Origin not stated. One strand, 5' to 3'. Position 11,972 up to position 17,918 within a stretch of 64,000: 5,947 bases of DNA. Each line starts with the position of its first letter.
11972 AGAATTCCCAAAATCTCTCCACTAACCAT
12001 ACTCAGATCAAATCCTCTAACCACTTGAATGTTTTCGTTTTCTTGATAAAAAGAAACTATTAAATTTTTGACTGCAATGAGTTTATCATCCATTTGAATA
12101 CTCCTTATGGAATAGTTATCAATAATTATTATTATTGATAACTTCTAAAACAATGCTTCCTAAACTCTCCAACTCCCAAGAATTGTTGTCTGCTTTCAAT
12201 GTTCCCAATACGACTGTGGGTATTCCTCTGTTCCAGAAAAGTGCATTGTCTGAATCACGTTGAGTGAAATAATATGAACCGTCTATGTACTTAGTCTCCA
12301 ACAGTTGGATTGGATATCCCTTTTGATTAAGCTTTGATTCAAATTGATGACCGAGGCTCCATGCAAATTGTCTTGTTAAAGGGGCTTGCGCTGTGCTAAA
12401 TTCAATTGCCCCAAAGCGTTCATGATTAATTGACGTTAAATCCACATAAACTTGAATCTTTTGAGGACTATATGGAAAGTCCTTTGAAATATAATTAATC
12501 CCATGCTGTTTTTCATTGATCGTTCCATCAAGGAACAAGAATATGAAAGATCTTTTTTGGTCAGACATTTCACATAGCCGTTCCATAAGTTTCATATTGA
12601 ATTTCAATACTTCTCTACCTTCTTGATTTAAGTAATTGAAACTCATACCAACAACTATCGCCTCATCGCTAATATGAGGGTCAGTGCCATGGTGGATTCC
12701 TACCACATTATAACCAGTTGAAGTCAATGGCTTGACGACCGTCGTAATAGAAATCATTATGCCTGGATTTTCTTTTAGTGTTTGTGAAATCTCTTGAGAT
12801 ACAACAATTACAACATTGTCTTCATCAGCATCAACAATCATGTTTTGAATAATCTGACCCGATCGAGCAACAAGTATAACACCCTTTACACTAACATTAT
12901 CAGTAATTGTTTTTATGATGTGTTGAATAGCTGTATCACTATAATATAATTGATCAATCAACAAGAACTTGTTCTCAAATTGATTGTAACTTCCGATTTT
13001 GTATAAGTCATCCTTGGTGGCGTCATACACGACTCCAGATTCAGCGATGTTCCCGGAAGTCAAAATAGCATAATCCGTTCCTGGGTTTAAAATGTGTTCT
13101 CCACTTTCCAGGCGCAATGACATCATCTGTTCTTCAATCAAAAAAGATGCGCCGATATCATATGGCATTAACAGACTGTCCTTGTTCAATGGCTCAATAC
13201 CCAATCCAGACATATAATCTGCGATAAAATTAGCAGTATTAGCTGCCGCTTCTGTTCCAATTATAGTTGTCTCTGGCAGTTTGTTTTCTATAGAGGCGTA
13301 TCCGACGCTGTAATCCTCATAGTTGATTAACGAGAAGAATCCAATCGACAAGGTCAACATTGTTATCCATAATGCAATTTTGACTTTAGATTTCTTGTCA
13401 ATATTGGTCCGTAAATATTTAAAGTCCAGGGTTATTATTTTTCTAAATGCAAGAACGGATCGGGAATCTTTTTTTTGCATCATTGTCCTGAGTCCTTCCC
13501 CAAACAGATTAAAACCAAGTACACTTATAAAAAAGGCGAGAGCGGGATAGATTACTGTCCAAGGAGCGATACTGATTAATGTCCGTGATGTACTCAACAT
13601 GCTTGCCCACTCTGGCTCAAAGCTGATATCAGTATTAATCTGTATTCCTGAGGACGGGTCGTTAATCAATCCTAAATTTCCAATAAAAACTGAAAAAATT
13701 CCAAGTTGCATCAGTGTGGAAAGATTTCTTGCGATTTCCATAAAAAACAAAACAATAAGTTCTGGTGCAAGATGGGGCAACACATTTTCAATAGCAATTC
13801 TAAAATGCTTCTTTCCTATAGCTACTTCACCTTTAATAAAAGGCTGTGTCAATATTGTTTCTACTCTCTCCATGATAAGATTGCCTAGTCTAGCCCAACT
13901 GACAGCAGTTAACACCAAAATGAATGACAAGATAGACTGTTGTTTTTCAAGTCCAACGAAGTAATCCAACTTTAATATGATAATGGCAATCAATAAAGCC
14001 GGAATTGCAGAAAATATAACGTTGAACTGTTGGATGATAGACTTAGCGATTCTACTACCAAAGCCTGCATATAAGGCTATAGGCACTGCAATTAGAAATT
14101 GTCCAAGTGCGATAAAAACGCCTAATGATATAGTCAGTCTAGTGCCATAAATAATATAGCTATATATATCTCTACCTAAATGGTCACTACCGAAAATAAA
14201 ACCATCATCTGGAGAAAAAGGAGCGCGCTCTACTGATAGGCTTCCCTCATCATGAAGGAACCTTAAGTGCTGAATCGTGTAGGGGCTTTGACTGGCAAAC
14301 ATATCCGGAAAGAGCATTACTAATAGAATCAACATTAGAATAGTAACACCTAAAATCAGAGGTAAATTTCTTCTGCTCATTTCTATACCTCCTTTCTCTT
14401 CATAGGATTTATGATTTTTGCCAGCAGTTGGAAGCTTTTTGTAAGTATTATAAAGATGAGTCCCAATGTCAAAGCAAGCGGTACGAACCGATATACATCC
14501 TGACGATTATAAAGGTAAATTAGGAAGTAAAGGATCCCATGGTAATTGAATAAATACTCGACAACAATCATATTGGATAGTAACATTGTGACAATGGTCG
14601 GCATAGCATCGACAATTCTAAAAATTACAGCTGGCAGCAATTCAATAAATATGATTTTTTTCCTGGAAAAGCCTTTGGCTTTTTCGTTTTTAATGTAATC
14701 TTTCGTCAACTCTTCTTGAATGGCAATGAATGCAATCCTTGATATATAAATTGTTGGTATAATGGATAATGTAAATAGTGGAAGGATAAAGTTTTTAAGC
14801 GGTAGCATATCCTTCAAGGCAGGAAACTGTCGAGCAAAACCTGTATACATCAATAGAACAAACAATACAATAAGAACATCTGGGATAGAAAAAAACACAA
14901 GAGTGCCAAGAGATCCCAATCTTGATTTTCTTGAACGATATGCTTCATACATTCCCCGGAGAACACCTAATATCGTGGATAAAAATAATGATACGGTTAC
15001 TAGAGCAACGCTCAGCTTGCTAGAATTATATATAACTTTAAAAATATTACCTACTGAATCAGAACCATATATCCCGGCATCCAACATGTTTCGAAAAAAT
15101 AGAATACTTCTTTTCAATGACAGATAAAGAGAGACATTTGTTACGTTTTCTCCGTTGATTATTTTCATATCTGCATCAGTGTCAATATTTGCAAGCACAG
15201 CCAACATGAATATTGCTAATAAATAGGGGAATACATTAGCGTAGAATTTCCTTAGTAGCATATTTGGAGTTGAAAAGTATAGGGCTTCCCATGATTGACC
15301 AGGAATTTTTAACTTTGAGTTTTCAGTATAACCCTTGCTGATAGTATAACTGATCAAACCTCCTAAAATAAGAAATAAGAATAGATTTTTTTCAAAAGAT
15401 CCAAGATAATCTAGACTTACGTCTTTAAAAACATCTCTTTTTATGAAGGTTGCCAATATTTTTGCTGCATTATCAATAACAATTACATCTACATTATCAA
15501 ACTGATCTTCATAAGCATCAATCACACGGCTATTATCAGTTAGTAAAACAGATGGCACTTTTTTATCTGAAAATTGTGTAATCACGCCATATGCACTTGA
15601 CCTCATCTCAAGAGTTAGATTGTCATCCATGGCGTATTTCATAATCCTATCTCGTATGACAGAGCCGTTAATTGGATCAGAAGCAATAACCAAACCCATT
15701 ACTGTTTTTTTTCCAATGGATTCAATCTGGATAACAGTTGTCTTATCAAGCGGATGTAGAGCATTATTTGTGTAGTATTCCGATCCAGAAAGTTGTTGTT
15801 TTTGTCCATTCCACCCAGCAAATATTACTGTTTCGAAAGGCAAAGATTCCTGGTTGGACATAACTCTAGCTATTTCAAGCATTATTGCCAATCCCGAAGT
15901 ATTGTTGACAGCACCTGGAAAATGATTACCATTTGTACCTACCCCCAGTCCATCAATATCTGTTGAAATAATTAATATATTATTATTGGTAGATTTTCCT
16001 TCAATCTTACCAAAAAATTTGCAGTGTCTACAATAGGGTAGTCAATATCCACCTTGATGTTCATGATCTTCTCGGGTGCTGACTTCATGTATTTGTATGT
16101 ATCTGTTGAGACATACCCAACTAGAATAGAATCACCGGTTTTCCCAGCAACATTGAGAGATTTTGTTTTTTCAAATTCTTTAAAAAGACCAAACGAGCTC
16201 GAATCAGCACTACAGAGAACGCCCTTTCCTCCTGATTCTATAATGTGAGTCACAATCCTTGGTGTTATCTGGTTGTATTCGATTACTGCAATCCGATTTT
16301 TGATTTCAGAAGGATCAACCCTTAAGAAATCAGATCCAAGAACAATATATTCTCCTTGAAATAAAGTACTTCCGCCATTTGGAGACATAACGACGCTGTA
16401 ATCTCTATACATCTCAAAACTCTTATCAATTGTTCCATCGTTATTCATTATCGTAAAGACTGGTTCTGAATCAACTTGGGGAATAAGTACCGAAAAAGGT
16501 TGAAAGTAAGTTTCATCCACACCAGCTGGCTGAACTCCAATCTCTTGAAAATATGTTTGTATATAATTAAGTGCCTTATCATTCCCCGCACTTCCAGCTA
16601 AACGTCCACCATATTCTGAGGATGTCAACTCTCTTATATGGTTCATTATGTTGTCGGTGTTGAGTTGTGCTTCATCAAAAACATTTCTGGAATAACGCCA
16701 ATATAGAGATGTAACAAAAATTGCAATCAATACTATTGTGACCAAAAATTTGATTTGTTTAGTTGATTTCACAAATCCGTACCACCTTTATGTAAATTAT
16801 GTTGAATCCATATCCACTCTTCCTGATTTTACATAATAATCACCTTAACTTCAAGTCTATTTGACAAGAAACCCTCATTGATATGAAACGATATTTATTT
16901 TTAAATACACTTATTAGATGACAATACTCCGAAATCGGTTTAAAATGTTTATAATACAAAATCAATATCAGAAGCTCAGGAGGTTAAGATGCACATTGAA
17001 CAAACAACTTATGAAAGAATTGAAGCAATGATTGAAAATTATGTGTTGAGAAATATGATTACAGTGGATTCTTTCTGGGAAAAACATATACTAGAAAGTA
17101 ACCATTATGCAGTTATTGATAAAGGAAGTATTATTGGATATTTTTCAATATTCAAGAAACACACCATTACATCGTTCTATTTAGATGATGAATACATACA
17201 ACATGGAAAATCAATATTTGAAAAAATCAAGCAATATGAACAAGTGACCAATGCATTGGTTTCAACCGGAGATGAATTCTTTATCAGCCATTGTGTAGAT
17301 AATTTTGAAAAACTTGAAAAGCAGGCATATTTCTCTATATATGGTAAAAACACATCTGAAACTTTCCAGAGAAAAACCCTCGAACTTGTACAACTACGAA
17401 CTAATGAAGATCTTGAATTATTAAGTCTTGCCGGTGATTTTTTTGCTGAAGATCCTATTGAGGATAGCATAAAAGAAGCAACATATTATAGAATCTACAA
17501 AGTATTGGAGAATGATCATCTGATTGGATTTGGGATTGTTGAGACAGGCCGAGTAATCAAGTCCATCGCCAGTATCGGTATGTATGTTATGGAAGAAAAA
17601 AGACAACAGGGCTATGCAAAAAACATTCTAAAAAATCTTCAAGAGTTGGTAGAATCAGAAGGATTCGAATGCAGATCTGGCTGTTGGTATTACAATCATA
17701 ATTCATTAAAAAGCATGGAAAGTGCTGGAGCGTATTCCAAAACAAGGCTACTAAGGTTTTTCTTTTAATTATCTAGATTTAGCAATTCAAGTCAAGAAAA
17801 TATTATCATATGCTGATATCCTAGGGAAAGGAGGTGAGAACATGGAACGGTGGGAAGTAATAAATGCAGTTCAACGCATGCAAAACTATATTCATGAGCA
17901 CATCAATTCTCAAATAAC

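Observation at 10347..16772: Opp/Dpp-type ABC importer with no binding-protein gene and apparently inactive M28/PA peptidase ectodomains fused to both permeases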

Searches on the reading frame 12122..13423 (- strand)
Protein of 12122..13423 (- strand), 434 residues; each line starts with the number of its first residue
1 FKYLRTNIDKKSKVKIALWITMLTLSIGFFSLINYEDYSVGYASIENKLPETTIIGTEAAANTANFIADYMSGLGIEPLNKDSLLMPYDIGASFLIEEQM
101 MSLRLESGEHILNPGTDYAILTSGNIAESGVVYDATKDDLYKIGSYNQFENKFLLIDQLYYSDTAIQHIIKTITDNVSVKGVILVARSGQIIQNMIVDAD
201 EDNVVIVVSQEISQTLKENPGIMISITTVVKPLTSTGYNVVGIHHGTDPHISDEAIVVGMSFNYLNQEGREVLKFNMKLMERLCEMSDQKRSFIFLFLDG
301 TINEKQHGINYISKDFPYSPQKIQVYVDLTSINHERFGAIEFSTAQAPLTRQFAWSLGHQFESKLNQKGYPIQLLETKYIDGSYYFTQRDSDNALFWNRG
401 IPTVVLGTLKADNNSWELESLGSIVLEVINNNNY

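Call 16: find_homologous_proteins(query=window:12122-13423:-, max_evalue=0.001)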
Query seq(434 aa) (434 aa): 35 proteins with E <= 0.001 among 4692 candidates.
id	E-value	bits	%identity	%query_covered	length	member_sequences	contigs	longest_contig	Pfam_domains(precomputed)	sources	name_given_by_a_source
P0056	1.1e-284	962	100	100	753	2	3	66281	PF00528.28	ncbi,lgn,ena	-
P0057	1.8e-241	819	84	100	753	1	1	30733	PF00528.28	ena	-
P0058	2.5e-220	750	75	100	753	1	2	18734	PF00528.28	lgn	-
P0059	4.5e-220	749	76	100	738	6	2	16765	PF00528.28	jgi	jgi:peptide/nickel transport system permease protein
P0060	1.0e-219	748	76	100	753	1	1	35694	PF00528.28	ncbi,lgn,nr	ncbi:MAG: ABC transporter permease subunit [Eubacteriales bacterium]|nr:ABC transporter permease sub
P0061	1.0e-210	718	72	100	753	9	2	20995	PF00528.28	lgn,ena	-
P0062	6.2e-167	574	58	100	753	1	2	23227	PF00528.28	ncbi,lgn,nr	ncbi:MAG: ABC transporter permease [Tissierellales bacterium]|nr:ABC transporter permease [Tissierel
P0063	2.0e-156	539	55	100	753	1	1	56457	-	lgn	-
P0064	2.6e-156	539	55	100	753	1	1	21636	PF00528.28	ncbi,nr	ncbi:MAG: ABC transporter permease [Bacillota bacterium]|nr:ABC transporter permease [Bacillota bact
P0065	4.9e-156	538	54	100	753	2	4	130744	PF00528.28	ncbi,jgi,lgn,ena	-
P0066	4.1e-147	509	53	100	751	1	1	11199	PF00528.28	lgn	-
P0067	2.3e-144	499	53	100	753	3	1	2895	-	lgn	-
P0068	7.4e-143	494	52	100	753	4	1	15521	-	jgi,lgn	-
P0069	9.1e-138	478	49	100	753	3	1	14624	PF00528.28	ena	-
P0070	1.0e-134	468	49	100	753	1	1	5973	PF00528.28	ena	-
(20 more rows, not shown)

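Call 28: predict_structure(alignment_id=A2)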
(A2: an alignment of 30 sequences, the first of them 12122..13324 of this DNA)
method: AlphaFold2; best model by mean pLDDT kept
length: 401 residues; sequences in the alignment: 30
mean_pLDDT: 90.6   pTM: 0.87
mean pLDDT of the five models: 90.6, 89.8, 89.6, 89.1, 76.2
residues with pLDDT >= 90: 276; 70-90: 117; 50-70: 6; < 50: 2
segments of 3 or more residues with pLDDT < 50: none
pLDDT, mean of each block of 10 residues (from residue 1): 71 84 95 97 89 93 93 93 88 91 86 92 89 89 93 82 81 93 93 93 95 89 96 93 96 86 94 91 91 96 95 89 95 96 85 86 91 93 93 89 54
secondary structure, 60 per line:
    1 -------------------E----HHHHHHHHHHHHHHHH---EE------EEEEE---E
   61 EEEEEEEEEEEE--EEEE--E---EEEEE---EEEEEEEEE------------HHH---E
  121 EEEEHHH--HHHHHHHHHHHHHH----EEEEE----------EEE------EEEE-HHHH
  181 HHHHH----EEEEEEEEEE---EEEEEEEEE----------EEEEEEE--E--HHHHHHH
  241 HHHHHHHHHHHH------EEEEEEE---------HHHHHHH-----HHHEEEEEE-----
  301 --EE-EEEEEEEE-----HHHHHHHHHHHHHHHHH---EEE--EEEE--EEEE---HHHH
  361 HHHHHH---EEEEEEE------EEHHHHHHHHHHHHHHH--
elements in order: H25-40 E52-56 E60-72 E75-78 E85-89 E93-101 E120-124 H130-143 E148-152 E163-165 E172-175 H177-185 E190-199 E203-211 E222-228 H234-252 E259-265 H275-281 E290-295 E306-313 H319-335 E339-341 E344-347 E350-353 H357-366 E370-376 H385-399
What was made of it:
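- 12122..13324 (-): C ectodomain (residues 353-753), an ancient pseudo-M28/PA domain. It has no Pfam match, but family-invariant motifs YNY, F(L/W)DGT, D295-L-T and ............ AF2 pLDDT 90.6 (call 28).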

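Call 31: fold_search(model_id=the predicted structure, library=pdb)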
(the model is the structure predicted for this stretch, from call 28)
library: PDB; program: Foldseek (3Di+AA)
matches with E <= 10: 986; with E <= 0.001: 137
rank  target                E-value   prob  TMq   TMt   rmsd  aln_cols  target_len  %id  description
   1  2ek8                  4.1e-19  1.00  0.62  0.61   5.7       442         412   12  Aminopeptidase from Aneurinibacillus sp. strain AM-1 (released 2008-03-25)
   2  8ac7_A                7.9e-19  1.00  0.60  0.52   6.7       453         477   12  Structure of Pseudomonas aeruginosa aminopeptidase, PaAP (released 2023-07-12)
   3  8acr                  9.4e-19  1.00  0.59  0.51   6.8       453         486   13  Structure of Pseudomonas aeruginosa aminopeptidase, PaAP (released 2023-07-12)
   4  8acg_C                1.3e-18  1.00  0.45  0.40   9.0       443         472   13  Structure of Pseudomonas aeruginosa aminopeptidase, PaAP_T E340A mutant (released 2023-07-12)
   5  8acg_B                1.3e-18  1.00  0.44  0.39   9.0       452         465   13  Structure of Pseudomonas aeruginosa aminopeptidase, PaAP_T E340A mutant (released 2023-07-12)
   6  8ac9_A                1.7e-18  1.00  0.48  0.43   8.6       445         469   14  Structure of Pseudomonas aeruginosa aminopeptidase, PaAP_T (released 2023-07-12)
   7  8acg_A                1.9e-18  1.00  0.47  0.42   8.4       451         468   14  Structure of Pseudomonas aeruginosa aminopeptidase, PaAP_T E340A mutant (released 2023-07-12)
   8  8ack_A                4.2e-18  1.00  0.60  0.52   6.9       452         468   14  Structure of Pseudomonas aeruginosa aminopeptidase, PaAP (released 2023-07-12)
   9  6hc6_C                4.2e-18  1.00  0.53  0.52   7.6       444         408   12  The structure of BSAP, a zinc aminopeptidase from Bacillus subtilis (released 2019-08-28)
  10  8acg_E                6.3e-18  1.00  0.48  0.43   7.9       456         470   13  Structure of Pseudomonas aeruginosa aminopeptidase, PaAP_T E340A mutant (released 2023-07-12)
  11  8acg_D                6.3e-18  1.00  0.46  0.40   8.4       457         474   13  Structure of Pseudomonas aeruginosa aminopeptidase, PaAP_T E340A mutant (released 2023-07-12)
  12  8acg_F                9.6e-18  1.00  0.47  0.42   8.3       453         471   13  Structure of Pseudomonas aeruginosa aminopeptidase, PaAP_T E340A mutant (released 2023-07-12)
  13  8ac9_B                1.0e-17  1.00  0.50  0.44   8.3       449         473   13  Structure of Pseudomonas aeruginosa aminopeptidase, PaAP_T (released 2023-07-12)
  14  6hc7_A                2.4e-17  1.00  0.55  0.54   7.2       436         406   13  The crystal structure of BSAP, a zinc aminopeptidase from Bacillus subtilis (medium resolution) (released 2019-08-28)
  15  6hc6_A                5.4e-17  1.00  0.55  0.55   7.0       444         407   13  The structure of BSAP, a zinc aminopeptidase from Bacillus subtilis (released 2019-08-28)
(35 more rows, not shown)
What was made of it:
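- Closest known: Transferrin receptor and other non-catalytic M28/PA proteins. Same: They appear among the Foldseek hits (E about 1e-15, call 31).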

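Call 38: find_related_loci(query=A2, collection=genome_contigs, flank=10000)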
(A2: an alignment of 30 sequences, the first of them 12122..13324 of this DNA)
Query A2 (401 aa) in genome_contigs; peptide patterns used: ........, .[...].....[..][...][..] (x = any residue, [..] = any of these).
73 stretches matched a pattern; 51 encode a relative of the query (tblastn E <= 1e-3); 50 distinct loci.
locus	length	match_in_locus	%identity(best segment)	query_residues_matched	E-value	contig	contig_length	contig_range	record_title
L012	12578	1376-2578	77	1-401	0e+0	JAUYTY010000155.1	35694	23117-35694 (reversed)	MAG: Eubacteriales bacterium isolate C8_metabat.bin.24_sub C8_k141_145101, whole genome shotgun sequence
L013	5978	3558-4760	74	1-401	0e+0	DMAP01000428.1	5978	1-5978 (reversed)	MAG TPA_asm: Clostridiales bacterium isolate UBA8955 contig_71774, whole genome shotgun sequence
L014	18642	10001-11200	61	2-401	1e-171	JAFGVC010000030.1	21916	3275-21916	MAG: Tissierellales bacterium isolate ZodW_Metabat.12 k87_1866358, whole genome shotgun sequence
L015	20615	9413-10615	56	1-401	1e-155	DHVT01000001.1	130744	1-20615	MAG TPA_asm: Firmicutes bacterium UBA5201 UBA5201_contig_4457, whole genome shotgun sequence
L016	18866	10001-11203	57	1-401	1e-154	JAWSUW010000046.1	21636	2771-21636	MAG: Bacillota bacterium isolate B4G8H2-05 NODE_46_length_21636_cov_3.603228, whole genome shotgun sequence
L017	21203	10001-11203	55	1-401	9e-153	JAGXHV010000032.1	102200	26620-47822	MAG: Bacillota bacterium isolate LH_M70 k141_148766, whole genome shotgun sequence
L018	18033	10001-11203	53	1-401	4e-143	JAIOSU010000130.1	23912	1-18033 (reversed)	MAG: Clostridiales bacterium isolate SMBSF52 bin_38_k127_100648, whole genome shotgun sequence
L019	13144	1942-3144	50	1-401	5e-134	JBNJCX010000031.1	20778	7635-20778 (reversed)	MAG: Bacillota bacterium isolate Y23_7dBSe1.bin.15 NODE_1938_length_20778_cov_16.166546, whole genome shotgun sequence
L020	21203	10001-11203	48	1-401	5e-128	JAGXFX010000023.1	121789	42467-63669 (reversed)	MAG: Soehngenia sp. isolate LH_M25 k141_1184239, whole genome shotgun sequence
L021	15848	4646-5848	48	1-401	7e-123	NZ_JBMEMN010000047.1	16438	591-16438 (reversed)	Gudongella sp. DL1XJH-153 NODE_47_length_16438_cov_231.845364, whole genome shotgun sequence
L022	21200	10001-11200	47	1-401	6e-120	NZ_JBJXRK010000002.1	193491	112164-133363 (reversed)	Gudongella sp. SC589 2, whole genome shotgun sequence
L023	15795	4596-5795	47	1-401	2e-119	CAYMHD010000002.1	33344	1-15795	MAG TPA_asm: uncultured Gudongella sp. isolate binchicken_co42_405 genome assembly, contig: NODE_1235_length_33344_cov_4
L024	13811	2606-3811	44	1-401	2e-116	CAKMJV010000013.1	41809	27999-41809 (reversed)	uncultured Clostridia bacterium isolate OKU2 genome assembly, contig: MEGAHIT_co_assembly_000000017405, whole genome sho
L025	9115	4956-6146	45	4-401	2e-112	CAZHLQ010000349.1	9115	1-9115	MAG TPA_asm: uncultured Gudongella sp. isolate binchicken_co229_69 genome assembly, contig: k141_1956051, whole genome s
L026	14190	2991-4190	47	1-401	1e-121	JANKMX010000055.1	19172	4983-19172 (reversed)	MAG: Gudongella sp. isolate M17C-05 NODE_55_length_19172_cov_4.139091, whole genome shotgun sequence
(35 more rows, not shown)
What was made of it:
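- The hosts named in call 38 are, from general knowledge, peptide- and amino-acid-fermenting anaerobes.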

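Call 79: search_protein_representatives(protein=window:12122-13324:-)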
Query: 401 residues. Proteins with E-value up to 0.001 (for the whole library): 61; up to 1e-10: 44; up to 1e-30: 26. The best 61 are listed.
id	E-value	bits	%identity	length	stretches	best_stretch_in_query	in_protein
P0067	1.3e-133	462.1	53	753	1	1-401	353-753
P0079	2.3e-110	385.6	45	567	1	4-401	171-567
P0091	4.0e-109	381.5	45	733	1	1-401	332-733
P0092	4.0e-109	381.5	47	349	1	53-401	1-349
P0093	6.3e-96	338.1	42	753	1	16-401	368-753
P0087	7.1e-92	324.7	39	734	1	18-401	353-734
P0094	3.2e-83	296.3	39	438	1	14-401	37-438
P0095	2.3e-75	270.4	35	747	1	17-401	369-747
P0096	7.0e-75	268.8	39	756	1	11-401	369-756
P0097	1.1e-72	261.6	35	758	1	19-401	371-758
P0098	2.0e-68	247.5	34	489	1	22-401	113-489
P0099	1.3e-67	244.9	37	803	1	20-401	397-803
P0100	2.5e-67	244.0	34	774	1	19-378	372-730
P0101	2.3e-66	240.8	37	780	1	4-375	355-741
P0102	3.6e-52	194.1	32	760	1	18-401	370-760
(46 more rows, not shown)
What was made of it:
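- In all but one of the full-length (about 700-820 aa) hits it occupies the C-terminal half (call 79).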

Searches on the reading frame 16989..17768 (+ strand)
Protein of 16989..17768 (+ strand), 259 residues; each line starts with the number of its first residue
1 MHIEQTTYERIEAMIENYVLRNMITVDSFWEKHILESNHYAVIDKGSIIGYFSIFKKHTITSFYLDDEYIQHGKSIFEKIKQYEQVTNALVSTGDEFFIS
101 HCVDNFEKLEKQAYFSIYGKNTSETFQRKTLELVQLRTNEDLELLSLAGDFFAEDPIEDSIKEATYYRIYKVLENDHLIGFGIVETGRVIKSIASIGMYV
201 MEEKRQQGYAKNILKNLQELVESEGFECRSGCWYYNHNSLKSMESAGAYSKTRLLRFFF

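Call 26: search_protein_families(library=pfam, max_evalue=0.001, proteins=[window:16989-17768:+])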
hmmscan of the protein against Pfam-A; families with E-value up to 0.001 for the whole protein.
window:16989-17768:+ (259 aa): 4 families
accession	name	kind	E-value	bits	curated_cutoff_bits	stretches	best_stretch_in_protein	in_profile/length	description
PF18015.7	Acetyltransf_19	-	2e-29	102.5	23.8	1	9-117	3-111/113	Acetyltransferase (GNAT) domain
PF00583.31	Acetyltransf_1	-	7.2e-07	29.9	20.7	1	163-242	30-110/116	Acetyltransferase (GNAT) family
PF13673.13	Acetyltransf_10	-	5.4e-06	26.8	23.6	0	150-224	15-83/128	Acetyltransferase (GNAT) domain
PF13508.13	Acetyltransf_7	-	7.1e-05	23.5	27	0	168-226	4-62/84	Acetyltransferase (GNAT) domain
